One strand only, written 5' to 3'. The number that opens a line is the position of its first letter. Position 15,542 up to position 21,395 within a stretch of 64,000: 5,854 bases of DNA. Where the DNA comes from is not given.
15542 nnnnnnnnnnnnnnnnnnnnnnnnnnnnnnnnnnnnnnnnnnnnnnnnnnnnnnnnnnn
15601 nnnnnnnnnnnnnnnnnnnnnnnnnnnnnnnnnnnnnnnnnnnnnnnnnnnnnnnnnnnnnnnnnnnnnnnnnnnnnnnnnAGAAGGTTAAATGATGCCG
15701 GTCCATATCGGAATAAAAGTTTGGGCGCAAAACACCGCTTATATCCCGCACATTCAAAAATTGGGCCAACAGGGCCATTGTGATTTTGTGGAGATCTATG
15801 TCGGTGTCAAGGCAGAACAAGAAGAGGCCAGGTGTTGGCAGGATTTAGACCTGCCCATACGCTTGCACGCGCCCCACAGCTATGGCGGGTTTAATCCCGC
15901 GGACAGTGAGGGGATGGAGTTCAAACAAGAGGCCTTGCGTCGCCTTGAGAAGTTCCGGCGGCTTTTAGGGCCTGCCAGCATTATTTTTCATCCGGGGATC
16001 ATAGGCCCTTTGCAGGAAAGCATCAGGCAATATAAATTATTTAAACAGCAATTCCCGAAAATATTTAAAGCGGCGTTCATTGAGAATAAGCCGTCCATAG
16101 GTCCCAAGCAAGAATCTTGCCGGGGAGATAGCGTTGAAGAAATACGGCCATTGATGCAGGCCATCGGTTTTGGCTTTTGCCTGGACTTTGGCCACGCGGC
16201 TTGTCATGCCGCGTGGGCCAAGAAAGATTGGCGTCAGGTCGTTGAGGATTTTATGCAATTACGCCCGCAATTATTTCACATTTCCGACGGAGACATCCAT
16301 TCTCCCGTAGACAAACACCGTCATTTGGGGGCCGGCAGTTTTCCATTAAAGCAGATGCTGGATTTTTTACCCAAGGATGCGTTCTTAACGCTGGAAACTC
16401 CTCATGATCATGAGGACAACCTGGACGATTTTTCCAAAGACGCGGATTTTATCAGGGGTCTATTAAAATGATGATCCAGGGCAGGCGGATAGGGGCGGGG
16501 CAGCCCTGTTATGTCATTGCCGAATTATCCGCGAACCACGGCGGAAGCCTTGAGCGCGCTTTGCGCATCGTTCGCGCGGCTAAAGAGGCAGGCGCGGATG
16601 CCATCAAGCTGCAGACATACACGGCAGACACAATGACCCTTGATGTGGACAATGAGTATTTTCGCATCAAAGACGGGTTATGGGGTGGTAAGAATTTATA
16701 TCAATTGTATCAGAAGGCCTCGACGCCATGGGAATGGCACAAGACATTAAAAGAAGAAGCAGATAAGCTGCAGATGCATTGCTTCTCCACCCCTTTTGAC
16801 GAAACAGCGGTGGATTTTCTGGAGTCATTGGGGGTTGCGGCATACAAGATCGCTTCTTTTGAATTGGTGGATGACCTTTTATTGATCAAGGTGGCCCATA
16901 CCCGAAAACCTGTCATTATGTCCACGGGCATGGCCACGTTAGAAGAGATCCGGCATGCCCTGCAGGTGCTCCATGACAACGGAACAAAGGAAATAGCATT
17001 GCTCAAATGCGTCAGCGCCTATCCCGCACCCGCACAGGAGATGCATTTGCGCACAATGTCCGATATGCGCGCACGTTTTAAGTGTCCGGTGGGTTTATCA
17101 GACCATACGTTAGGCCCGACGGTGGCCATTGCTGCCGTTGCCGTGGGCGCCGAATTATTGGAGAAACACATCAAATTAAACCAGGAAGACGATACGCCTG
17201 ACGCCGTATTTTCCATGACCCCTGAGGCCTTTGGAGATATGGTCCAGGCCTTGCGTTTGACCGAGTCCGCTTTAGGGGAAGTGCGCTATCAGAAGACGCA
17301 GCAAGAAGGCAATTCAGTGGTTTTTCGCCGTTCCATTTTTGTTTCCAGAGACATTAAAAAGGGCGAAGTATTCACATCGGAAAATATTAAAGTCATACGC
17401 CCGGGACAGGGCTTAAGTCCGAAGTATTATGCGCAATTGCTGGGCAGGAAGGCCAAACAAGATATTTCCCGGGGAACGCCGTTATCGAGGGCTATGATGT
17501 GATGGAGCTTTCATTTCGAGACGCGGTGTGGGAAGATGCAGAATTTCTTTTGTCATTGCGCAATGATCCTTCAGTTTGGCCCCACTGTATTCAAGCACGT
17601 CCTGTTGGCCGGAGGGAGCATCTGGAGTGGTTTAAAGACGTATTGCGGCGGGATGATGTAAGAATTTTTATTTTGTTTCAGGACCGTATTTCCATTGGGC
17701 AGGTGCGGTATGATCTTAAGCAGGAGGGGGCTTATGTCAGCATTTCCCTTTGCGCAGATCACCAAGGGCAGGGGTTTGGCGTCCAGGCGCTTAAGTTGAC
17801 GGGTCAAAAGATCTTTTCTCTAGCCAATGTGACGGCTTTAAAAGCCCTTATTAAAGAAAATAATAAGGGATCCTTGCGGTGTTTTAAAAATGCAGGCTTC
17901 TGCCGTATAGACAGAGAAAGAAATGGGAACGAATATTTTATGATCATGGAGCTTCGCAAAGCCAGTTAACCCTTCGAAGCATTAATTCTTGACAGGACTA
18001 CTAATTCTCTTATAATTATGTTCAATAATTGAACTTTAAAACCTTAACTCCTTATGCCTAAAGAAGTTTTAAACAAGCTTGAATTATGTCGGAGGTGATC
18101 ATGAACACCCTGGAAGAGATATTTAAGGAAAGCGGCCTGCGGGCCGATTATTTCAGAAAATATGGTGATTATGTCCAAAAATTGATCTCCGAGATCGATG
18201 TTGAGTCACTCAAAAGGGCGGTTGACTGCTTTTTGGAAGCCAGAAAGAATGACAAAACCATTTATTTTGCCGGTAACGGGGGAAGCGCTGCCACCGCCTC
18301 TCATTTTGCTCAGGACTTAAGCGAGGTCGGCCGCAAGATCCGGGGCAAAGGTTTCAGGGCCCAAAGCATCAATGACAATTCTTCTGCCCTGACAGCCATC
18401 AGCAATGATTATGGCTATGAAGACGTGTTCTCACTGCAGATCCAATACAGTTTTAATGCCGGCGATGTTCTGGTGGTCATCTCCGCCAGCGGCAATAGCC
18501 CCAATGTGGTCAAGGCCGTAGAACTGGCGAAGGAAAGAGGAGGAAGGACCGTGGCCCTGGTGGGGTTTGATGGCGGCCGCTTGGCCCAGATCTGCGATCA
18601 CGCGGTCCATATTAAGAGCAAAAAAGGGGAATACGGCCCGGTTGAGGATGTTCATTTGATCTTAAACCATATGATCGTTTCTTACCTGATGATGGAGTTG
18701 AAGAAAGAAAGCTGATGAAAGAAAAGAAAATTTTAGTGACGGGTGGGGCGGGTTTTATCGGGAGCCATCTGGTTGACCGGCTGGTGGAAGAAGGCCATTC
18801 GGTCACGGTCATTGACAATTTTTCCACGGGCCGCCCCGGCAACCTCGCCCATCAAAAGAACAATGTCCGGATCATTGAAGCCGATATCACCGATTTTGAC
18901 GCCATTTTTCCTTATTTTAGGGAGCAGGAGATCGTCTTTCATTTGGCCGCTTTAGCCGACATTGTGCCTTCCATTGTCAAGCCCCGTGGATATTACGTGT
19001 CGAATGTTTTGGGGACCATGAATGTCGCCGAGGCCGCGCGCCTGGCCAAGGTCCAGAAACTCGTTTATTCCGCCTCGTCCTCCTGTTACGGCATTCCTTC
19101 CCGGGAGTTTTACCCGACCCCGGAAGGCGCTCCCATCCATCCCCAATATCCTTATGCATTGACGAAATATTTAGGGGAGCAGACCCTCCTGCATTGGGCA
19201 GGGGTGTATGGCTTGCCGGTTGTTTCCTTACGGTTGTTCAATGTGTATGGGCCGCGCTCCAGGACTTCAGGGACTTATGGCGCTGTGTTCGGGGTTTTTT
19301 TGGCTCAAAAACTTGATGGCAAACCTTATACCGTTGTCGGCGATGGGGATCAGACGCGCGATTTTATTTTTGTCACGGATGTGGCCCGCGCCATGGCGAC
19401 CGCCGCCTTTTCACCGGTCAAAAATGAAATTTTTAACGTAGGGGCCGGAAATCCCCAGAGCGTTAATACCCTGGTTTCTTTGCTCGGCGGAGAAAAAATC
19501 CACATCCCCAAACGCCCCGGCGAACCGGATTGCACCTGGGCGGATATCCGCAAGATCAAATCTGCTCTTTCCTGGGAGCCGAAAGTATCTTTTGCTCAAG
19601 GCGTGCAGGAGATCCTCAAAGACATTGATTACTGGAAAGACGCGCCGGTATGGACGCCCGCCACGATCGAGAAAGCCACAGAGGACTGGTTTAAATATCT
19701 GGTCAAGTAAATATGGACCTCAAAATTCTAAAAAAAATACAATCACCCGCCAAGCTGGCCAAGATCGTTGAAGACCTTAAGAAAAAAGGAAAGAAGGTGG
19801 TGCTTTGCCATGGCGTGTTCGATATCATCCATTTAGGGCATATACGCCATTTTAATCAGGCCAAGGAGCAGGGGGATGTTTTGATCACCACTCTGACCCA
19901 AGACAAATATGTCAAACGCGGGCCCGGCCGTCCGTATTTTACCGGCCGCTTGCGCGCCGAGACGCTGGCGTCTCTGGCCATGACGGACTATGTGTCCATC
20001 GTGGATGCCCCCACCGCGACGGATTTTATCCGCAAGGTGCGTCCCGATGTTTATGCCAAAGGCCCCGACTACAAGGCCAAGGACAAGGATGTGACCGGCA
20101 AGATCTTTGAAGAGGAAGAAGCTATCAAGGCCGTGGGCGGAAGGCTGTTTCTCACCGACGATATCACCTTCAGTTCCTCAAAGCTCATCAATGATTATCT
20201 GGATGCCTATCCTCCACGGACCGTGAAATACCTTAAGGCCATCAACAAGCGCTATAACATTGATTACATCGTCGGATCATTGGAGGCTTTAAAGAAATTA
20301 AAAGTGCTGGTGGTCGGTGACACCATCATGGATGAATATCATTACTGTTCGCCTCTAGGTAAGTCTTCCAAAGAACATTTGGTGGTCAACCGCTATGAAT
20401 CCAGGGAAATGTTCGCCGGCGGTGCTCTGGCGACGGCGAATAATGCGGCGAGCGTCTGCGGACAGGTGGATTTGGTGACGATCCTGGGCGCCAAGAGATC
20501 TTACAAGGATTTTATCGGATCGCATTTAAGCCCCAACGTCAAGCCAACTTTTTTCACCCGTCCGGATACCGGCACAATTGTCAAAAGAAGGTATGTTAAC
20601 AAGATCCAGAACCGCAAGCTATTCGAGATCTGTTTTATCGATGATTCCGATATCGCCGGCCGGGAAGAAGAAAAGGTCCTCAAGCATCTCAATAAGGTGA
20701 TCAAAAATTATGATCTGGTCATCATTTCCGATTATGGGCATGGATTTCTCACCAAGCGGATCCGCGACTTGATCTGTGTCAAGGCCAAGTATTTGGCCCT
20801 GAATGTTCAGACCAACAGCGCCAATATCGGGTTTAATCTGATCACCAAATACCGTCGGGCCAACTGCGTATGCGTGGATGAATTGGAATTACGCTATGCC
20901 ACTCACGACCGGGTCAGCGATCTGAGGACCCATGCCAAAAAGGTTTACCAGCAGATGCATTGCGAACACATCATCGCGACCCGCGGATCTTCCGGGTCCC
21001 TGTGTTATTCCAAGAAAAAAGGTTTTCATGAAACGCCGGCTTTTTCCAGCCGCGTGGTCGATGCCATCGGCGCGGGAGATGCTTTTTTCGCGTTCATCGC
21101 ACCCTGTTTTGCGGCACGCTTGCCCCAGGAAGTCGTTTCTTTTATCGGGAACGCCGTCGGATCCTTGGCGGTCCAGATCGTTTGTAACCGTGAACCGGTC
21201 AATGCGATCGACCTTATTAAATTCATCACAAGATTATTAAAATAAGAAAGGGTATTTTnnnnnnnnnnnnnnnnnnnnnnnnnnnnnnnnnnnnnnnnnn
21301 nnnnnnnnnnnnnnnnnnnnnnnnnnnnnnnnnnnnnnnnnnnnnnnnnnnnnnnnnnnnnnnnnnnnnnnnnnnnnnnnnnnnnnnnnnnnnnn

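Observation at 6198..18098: Duplicated consensus promoter, palindromic operator and leader bracket the nonulosonic-acid operon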

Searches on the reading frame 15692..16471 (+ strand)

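Call 7: search_protein_families(library=pfam, proteins=[window:15692-16471:+], max_evalue=0.01)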
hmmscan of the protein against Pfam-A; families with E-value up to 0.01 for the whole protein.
window:15692-16471:+ (259 aa): 1 family
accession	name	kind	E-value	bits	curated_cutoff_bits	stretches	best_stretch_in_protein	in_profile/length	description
PF01261.30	AP_endonuc_2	-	3.9e-12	46.8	31.1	1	44-255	32-247/249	Xylose isomerase-like TIM barrel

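Call 8: search_protein_families(library=ncbifam, proteins=[window:15692-16471:+], max_evalue=0.01)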
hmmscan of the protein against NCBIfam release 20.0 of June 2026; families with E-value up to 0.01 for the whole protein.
window:15692-16471:+ (259 aa): 2 families
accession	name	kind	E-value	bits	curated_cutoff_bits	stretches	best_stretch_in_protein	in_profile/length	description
NF002198.0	PRK01060.1-3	equivalog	0.00017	21.3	244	1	139-239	138-239/253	deoxyribonuclease IV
NF041277.1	coba_remo_CbiR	equivalog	0.00024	20.7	105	1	48-235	54-233/249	cobamide remodeling phosphodiesterase CbiR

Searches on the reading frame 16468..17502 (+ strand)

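Call 7: search_protein_families(library=pfam, proteins=[window:16468-17502:+], max_evalue=0.01)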
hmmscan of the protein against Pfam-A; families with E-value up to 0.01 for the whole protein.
window:16468-17502:+ (344 aa): 2 families
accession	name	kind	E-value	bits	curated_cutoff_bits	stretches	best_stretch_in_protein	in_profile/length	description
PF03102.20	NeuB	-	5e-88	295.1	22.1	1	34-272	1-239/241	NeuB family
PF08666.17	SAF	-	2.7e-15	57.1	21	1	287-343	1-61/63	SAF domain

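Call 8: search_protein_families(library=ncbifam, proteins=[window:16468-17502:+], max_evalue=0.01)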
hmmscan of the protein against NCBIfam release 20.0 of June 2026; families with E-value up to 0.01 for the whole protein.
window:16468-17502:+ (344 aa): 6 families
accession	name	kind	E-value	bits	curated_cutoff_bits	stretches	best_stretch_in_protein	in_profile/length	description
TIGR03586.1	PseI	equivalog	9e-146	485.2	340.25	1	14-339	2-327/327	pseudaminic acid synthase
TIGR03569.1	NeuB_NnaB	equivalog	3.6e-99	332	399.65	1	14-337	1-327/329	N-acetylneuraminate synthase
TIGR01361.1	DAHP_synth_Bsub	equivalog_domain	1.4e-05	24.6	267.75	1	126-263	112-258/260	3-deoxy-7-phosphoheptulonate synthase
NF006421.0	PRK08673.1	subfamily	5e-05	22.7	335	1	93-270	149-334/338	3-deoxy-7-phosphoheptulonate synthase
NF009933.0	PRK13396.1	subfamily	7.6e-05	21.9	486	1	138-272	200-344/352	3-deoxy-7-phosphoheptulonate synthase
TIGR03170.1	flgA_cterm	equivalog_domain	0.0097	15.9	54.65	0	287-343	13-73/137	flagellar basal body P-ring formation chaperone FlgA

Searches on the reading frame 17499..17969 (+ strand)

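Call 7: search_protein_families(library=pfam, proteins=[window:17499-17969:+], max_evalue=0.01)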
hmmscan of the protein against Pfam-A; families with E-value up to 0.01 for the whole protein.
window:17499-17969:+ (156 aa): 2 families
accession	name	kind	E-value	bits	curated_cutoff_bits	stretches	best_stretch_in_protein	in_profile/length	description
PF13302.13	Acetyltransf_3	-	9.3e-13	49.5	25.4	1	4-134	2-137/138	Acetyltransferase (GNAT) domain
PF00583.31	Acetyltransf_1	-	9.3e-06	26.4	20.7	1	36-134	23-116/116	Acetyltransferase (GNAT) family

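Call 8: search_protein_families(library=ncbifam, proteins=[window:17499-17969:+], max_evalue=0.01)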
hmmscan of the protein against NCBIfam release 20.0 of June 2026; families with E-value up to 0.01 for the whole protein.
window:17499-17969:+ (156 aa): 5 families
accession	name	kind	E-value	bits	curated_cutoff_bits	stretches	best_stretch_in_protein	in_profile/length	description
TIGR03585.1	PseH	equivalog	2e-08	34.4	93.1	1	6-142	3-141/156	UDP-4-amino-4,6-dideoxy-N-acetyl-beta-L-altrosamine N-acetyltransferase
NF011709.0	PRK15130.1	equivalog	0.00015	21.6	218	1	43-153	46-157/186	spermidine N1-acetyltransferase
NF012165.0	AAC_6p_set_A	equivalog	0.0022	17.7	280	1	88-138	101-151/177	aminoglycoside 6'-N-acetyltransferase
NF000360.1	sat4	exception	0.0045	17.1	380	1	52-134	70-153/180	streptothricin N-acetyltransferase Sat4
TIGR04431.1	N6_acetyl_AAC6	equivalog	0.0069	16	260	1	89-136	109-156/184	AacA4 family aminoglycoside N(6')-acetyltransferase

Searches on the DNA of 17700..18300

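Call 32: search_rna_families(source=window, start=17700, end=18300, threshold=evalue, max_evalue=1)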
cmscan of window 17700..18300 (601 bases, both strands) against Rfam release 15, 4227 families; matches with E-value up to 1: 1.
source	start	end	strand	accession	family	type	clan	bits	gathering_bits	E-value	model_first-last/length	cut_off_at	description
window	17979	18107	+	RF03120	Sarbecovirus-5UTR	Cis-reg;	CL00116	13.9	150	0.12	1-298/298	no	Sarbecovirus 5'UTR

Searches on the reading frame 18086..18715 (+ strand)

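Call 7: search_protein_families(library=pfam, proteins=[window:18086-18715:+], max_evalue=0.01)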
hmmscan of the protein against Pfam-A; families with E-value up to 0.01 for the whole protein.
window:18086-18715:+ (209 aa): 2 families
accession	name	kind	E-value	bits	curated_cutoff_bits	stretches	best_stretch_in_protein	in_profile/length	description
PF13580.11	SIS_2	-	5.4e-22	78.8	27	1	23-160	3-138/138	SIS domain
PF01380.27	SIS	-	7e-13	49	25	1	125-182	53-110/131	SIS domain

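Call 8: search_protein_families(library=ncbifam, proteins=[window:18086-18715:+], max_evalue=0.01)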
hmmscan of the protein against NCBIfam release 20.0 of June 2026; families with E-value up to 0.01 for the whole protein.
window:18086-18715:+ (209 aa): 21 families
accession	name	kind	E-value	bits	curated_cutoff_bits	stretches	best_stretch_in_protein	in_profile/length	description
NF010546.0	PRK13936.1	equivalog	1.8e-36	125.8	276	1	36-201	23-188/197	phosphoheptose isomerase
TIGR00441.1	gmhA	equivalog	3.8e-36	124.5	209.45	1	51-199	6-151/154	D-sedoheptulose 7-phosphate isomerase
NF001628.0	PRK00414.1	equivalog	6.2e-32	110.8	265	1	35-206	23-191/192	D-sedoheptulose 7-phosphate isomerase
NF010547.0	PRK13938.1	equivalog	5.1e-27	94.8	320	1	44-200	33-186/196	D-sedoheptulose 7-phosphate isomerase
NF008138.0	PRK10886.1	equivalog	1e-23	84.1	352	1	39-191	24-176/196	DnaA initiator-associating protein DiaA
NF002805.0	PRK02947.1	subfamily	3.3e-11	42.8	135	1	23-160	4-142/247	sugar isomerase domain-containing protein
NF008458.0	PRK11337.1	equivalog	9.6e-11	41.2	378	1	34-175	123-238/293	MurR/RpiR family transcriptional regulator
TIGR03127.2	RuMP_HxlB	equivalog_domain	1.7e-10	41.1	160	1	122-180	69-127/178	6-phospho-3-hexuloisomerase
NF040776.2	AlsR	equivalog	5.1e-10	38.7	400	1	37-176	114-227/279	transcriptional repressor AlsR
NF003915.0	PRK05441.1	subfamily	1.4e-09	37.4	168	1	120-177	126-183/300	N-acetylmuramic acid 6-phosphate etherase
NF041755.1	RuMP_HxlAB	equivalog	1.9e-08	33.7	500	1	119-183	282-345/391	bifunctional 3-hexulose-6-phosphate synthase/6-phospho-3-hexuloisomerase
TIGR00274.1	TIGR00274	equivalog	1.2e-07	31.1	302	1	120-175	121-176/291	N-acetylmuramic acid 6-phosphate etherase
NF046059.1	NagB_SO3506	equivalog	5.4e-07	29.2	430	1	126-179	87-140/330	glucosamine-6-phosphate deaminase NagB-II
NF008451.0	PRK11302.1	subfamily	5.6e-07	29.3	296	1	122-178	172-227/286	transcriptional regulator HexR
NF009222.0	PRK12570.1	subfamily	7.3e-07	28.3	255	1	120-175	133-188/307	N-acetylmuramic acid 6-phosphate etherase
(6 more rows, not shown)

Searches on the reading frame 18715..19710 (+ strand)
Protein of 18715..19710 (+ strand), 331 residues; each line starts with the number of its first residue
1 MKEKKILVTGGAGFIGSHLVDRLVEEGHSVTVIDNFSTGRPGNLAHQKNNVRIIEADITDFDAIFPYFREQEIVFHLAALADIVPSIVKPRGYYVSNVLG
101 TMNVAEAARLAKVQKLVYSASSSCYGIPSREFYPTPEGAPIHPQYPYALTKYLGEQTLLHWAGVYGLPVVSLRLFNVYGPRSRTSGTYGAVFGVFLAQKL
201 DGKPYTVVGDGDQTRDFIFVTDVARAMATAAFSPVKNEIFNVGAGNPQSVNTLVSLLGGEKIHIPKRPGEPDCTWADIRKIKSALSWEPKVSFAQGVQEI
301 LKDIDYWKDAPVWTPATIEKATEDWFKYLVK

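Call 7: search_protein_families(library=pfam, proteins=[window:18715-19710:+], max_evalue=0.01)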
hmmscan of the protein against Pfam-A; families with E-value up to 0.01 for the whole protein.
window:18715-19710:+ (331 aa): 11 families
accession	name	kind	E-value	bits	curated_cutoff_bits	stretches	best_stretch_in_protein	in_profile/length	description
PF01370.27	Epimerase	-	7.3e-61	206.1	20.9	1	6-243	1-240/240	NAD dependent epimerase/dehydratase family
PF16363.11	GDP_Man_Dehyd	-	4.2e-54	184.7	27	1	7-299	1-331/332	GDP-mannose 4,6 dehydratase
PF01073.25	3Beta_HSD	-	2.6e-24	86.2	22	1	7-231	1-229/280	3-beta hydroxysteroid dehydrogenase/isomerase family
PF02719.21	Polysacc_synt_2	-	2.1e-13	50.6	20.2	1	6-118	1-125/293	Polysaccharide biosynthesis protein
PF04321.23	RmlD_sub_bind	-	1.9e-12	47.3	27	1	5-235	2-201/287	RmlD substrate binding domain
PF07993.18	NAD_binding_4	-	5.7e-11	42.5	20.1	1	69-226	87-257/258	Male sterility protein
PF05368.20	NmrA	-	6.2e-10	39.6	27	1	3-122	2-108/298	NmrA-like family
PF13460.12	NAD_binding_10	-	1.1e-09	38.9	27.2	1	10-125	1-102/184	NAD(P)H-binding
PF00106.31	adh_short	-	3.2e-05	23.9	26.6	1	4-65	1-65/195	short chain dehydrogenase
PF08659.16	KR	-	0.0017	18.8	22.6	1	6-70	3-74/180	KR domain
PF03435.24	Sacchrp_dh_NADP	-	0.0076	17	25.1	0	11-78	5-76/129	Saccharopine dehydrogenase NADP binding domain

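Call 8: search_protein_families(library=ncbifam, proteins=[window:18715-19710:+], max_evalue=0.01)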
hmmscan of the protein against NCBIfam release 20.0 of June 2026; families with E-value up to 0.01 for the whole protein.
window:18715-19710:+ (331 aa): 77 families (the best 25 are shown)
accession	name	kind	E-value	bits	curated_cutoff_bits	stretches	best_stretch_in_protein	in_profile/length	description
TIGR01179.1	galE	equivalog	1.2e-51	175.5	262.3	1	5-304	1-321/332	UDP-glucose 4-epimerase GalE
TIGR04180.1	EDH_00030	hypoth_equivalog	2.8e-46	157.9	475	1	6-290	1-295/297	NAD-dependent 4,6-dehydratase LegB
TIGR01181.1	dTDP_gluc_dehyt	equivalog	2.4e-42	145.2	365.1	1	5-302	1-309/321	dTDP-glucose 4,6-dehydratase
NF011728.1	PRK15181.1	equivalog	1.4e-38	132.8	760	1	3-302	15-335/348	Vi polysaccharide biosynthesis UDP-N-acetylglucosaminuronic acid C-4 epimerase TviC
TIGR02197.1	heptose_epim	equivalog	1.6e-33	116.2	274.6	1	6-304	1-313/316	ADP-glyceromanno-heptose 6-epimerase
NF007956.0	PRK10675.1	subfamily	6.1e-29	101.2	394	1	5-308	2-329/338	UDP-glucose 4-epimerase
NF007490.0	PRK10084.1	subfamily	2.7e-27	95.7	649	2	137-314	157-341/361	dTDP-glucose 4,6-dehydratase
NF007582.0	PRK10217.1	equivalog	4e-26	92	698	1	4-254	2-267/355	dTDP-glucose 4,6-dehydratase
NF042422.1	oxyalk_red_OleD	equivalog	1.8e-22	80.1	580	1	5-230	2-214/329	2-alkyl-3-oxoalkanoate reductase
NF042423.1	oxyalk_red_Shew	equivalog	2.5e-20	72.8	580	1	3-237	8-227/331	2-alkyl-3-oxoalkanoate reductase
TIGR03466.1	HpnA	hypoth_equivalog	2.2e-18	66.2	367.65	1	5-172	2-165/327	hopanoid-associated sugar epimerase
TIGR02622.1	CDP_4_6_dhtase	equivalog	1.3e-16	60.7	278.45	1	2-125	3-133/352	CDP-glucose 4,6-dehydratase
NF008360.0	PRK11150.1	equivalog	1.5e-16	60.5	452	1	6-254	2-247/310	ADP-glyceromanno-heptose 6-epimerase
NF047922.1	GDPFucSynFcl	equivalog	1e-15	58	500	1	3-300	2-297/308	GDP-L-fucose synthase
NF008872.0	PRK11908.1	equivalog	3.8e-15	55.8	294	1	4-254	2-264/349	bifunctional UDP-4-keto-pentose/UDP-xylose synthase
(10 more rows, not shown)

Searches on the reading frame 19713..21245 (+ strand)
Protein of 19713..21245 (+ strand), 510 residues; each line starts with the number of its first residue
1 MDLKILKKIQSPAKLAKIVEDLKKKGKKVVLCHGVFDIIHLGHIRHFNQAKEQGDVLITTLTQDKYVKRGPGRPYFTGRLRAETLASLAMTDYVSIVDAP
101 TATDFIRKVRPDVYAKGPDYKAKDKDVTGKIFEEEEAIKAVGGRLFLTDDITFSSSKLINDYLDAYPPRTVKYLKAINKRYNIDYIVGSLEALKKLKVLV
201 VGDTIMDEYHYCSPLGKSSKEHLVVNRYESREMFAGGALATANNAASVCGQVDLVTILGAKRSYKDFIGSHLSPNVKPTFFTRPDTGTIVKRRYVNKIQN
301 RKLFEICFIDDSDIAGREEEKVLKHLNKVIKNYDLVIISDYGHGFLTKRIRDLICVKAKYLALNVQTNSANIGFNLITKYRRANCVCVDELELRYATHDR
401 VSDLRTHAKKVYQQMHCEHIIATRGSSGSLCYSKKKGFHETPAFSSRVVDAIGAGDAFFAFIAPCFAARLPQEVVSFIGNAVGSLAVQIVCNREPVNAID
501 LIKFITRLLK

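Call 7: search_protein_families(library=pfam, proteins=[window:19713-21245:+], max_evalue=0.01)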
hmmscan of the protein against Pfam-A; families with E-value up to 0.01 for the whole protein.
window:19713-21245:+ (510 aa): 2 families
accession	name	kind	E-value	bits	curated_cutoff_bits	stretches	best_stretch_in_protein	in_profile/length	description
PF00294.29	PfkB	-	5e-20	72.5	25.8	1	197-488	3-291/302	pfkB family carbohydrate kinase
PF01467.32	CTP_transf_like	-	8.5e-13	49.1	21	1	32-125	2-96/133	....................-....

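Call 8: search_protein_families(library=ncbifam, proteins=[window:19713-21245:+], max_evalue=0.01)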
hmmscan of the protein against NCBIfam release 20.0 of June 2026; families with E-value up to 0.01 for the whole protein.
window:19713-21245:+ (510 aa): 26 families (the best 25 are shown)
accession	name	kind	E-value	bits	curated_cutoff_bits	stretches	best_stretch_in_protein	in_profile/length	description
NF008454.0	PRK11316.1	equivalog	5.4e-54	183.6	521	2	190-490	5-298/475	bifunctional D-glycero-beta-D-manno-heptose-7-phosphate kinase/D-glycero-beta-D-manno-heptose 1-phosphate adenylyltransferase HldE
TIGR02198.1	rfaE_dom_I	equivalog_domain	1.2e-37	129.8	345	1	190-490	2-300/315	D-glycero-beta-D-manno-heptose-7-phosphate kinase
TIGR02199.1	rfaE_dom_II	equivalog_domain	1e-29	103.2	181.5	1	18-159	2-139/144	D-glycero-beta-D-manno-heptose 1-phosphate adenylyltransferase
TIGR00125.1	cyt_tran_rel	domain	8.1e-10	38.8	27.7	1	29-87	1-58/65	adenylyltransferase/cytidyltransferase family protein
TIGR02152.1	D_ribokin_bact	equivalog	1.3e-09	37.8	299.65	1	383-488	176-282/298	ribokinase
TIGR04382.1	myo_inos_iolC_N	equivalog_domain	2.6e-09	36.8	300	1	388-488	194-291/309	5-dehydro-2-deoxygluconokinase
TIGR03168.1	1-PFK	subfamily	8.1e-09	34.8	216.4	1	312-489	107-284/305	hexose kinase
TIGR01518.1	g3p_cytidyltrns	equivalog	2.7e-08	34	165.4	1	30-123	1-95/125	glycerol-3-phosphate cytidylyltransferase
TIGR03828.1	pfkB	equivalog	2.7e-08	33.2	292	1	397-490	191-285/305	1-phosphofructokinase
NF041332.1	KDG_KDGal_kin_Halo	equivalog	9.5e-08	31.8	440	1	401-467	207-273/320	bifunctional 2-dehydro-3-deoxygluconokinase/2-dehydro-3-deoxygalactonokinase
NF041164.1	NucKinThplmales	equivalog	1.5e-07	31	450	1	412-505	197-290/295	nucleoside kinase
NF041320.1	pfkB_Halo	equivalog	1.9e-07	30.8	400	1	389-489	178-279/302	1-phosphofructokinase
NF007321.0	PRK09813.1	equivalog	1.8e-06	27.7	247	1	371-460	139-228/261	fructoselysine 6-kinase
NF006957.1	PRK09434.1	equivalog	1.9e-06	27.6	450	1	380-462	177-256/302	fructokinase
NF049991.1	TagKinase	equivalog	4.1e-06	25.8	420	1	408-497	218-306/321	tagatose kinase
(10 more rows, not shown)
